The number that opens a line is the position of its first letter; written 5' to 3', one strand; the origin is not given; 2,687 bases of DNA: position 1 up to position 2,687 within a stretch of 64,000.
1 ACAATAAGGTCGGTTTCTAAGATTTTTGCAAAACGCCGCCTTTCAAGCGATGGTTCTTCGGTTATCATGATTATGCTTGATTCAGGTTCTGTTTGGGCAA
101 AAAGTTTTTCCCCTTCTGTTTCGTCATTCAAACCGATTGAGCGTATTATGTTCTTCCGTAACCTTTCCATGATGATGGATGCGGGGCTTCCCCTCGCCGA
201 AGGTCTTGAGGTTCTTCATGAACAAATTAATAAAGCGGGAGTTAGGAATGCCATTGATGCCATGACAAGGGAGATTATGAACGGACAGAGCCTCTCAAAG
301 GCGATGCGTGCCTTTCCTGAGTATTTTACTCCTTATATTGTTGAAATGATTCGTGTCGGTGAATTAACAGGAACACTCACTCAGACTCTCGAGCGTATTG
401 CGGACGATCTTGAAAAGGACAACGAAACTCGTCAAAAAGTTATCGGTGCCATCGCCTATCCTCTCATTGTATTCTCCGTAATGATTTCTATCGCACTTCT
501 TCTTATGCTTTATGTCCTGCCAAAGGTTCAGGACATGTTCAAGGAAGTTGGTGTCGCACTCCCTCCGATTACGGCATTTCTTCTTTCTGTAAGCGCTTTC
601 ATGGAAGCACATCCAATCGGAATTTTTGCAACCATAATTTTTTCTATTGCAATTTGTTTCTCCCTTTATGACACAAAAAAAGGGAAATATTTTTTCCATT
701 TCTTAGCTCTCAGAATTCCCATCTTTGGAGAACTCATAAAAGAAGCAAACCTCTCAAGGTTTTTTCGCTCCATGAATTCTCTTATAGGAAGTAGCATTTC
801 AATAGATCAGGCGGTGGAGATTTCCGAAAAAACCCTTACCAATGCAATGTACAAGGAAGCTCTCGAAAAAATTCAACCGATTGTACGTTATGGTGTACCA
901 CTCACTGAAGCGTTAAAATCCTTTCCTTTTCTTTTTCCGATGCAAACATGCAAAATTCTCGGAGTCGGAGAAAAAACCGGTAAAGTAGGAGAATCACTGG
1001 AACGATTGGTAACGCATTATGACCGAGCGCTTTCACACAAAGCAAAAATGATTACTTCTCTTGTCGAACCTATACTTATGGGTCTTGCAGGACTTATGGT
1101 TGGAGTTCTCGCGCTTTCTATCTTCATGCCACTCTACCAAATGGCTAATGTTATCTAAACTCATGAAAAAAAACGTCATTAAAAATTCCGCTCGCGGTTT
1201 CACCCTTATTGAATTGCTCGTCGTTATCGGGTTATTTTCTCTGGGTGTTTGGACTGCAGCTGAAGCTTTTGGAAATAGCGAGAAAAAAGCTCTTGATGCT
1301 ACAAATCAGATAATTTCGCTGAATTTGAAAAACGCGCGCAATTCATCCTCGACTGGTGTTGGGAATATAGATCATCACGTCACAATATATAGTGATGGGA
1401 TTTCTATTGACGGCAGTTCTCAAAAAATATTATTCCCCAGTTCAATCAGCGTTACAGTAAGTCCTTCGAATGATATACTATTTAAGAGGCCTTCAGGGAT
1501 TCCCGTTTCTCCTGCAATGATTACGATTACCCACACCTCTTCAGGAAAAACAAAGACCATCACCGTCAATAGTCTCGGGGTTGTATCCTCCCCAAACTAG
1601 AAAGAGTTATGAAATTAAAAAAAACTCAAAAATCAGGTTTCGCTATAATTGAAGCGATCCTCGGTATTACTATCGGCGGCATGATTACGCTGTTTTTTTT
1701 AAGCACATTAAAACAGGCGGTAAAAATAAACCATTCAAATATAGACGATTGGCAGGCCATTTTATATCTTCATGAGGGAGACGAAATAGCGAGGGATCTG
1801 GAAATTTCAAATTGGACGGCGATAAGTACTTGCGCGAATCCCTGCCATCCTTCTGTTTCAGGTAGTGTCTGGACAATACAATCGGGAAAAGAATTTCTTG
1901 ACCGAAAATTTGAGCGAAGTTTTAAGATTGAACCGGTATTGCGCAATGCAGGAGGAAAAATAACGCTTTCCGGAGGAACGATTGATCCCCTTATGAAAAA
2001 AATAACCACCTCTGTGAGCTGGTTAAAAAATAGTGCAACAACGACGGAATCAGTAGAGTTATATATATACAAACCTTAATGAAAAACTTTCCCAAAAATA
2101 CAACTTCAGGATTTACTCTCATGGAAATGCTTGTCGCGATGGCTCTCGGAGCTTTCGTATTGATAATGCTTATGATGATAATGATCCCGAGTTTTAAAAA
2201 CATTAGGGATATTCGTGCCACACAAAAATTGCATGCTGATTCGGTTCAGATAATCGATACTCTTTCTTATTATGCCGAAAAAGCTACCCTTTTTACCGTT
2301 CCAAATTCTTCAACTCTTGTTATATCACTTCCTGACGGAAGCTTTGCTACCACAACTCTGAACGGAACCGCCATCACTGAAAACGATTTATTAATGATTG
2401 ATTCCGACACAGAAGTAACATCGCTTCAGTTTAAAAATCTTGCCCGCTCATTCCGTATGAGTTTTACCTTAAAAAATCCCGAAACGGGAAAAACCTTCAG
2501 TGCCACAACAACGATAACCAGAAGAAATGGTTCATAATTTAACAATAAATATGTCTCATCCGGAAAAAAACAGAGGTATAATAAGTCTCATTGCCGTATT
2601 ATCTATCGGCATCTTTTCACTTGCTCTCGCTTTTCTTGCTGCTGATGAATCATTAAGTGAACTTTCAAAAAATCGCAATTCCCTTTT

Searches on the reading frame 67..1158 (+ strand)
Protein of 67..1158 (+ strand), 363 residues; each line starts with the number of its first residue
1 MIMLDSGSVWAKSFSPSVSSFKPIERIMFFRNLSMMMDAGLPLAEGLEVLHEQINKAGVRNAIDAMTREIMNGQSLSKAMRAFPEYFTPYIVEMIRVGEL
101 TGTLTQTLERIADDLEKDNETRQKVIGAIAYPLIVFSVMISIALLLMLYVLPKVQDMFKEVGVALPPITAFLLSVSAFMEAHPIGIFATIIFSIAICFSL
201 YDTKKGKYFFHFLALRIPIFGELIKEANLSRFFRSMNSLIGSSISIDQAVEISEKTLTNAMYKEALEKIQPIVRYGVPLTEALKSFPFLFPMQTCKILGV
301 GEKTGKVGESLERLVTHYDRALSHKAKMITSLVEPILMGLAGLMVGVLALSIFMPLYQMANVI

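Call 30: search_protein_families(library=pfam, proteins=[window:67-1158:+], max_evalue=0.001)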
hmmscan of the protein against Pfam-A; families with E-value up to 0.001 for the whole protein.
window:67-1158:+ (363 aa): 1 family
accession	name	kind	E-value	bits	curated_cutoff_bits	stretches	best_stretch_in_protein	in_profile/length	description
PF00482.28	T2SSF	-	1.2e-53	180.8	25.2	2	29-152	1-125/125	Type II secretion system (T2SS), protein F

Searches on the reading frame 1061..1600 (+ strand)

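Call 30: search_protein_families(library=pfam, proteins=[window:1061-1600:+], max_evalue=0.001)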
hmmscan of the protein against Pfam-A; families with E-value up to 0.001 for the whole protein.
window:1061-1600:+ (179 aa): 1 family
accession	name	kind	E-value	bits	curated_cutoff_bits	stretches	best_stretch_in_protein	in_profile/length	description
PF07963.17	N_methyl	-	5.7e-07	29.3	21.2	1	42-65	2-25/27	Prokaryotic N-terminal methylation motif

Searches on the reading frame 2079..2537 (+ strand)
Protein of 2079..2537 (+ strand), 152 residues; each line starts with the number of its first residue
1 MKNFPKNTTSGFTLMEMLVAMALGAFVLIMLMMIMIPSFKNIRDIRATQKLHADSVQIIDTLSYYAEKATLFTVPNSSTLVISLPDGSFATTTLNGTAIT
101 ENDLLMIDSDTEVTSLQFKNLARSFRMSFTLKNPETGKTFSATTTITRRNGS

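Call 30: search_protein_families(library=pfam, proteins=[window:2079-2537:+], max_evalue=0.001)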
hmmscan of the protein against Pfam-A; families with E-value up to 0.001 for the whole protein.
window:2079-2537:+ (152 aa): 1 family
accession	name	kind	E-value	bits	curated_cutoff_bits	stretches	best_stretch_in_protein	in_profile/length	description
PF07963.17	N_methyl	-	1.1e-06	28.4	21.2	1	9-32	4-27/27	Prokaryotic N-terminal methylation motif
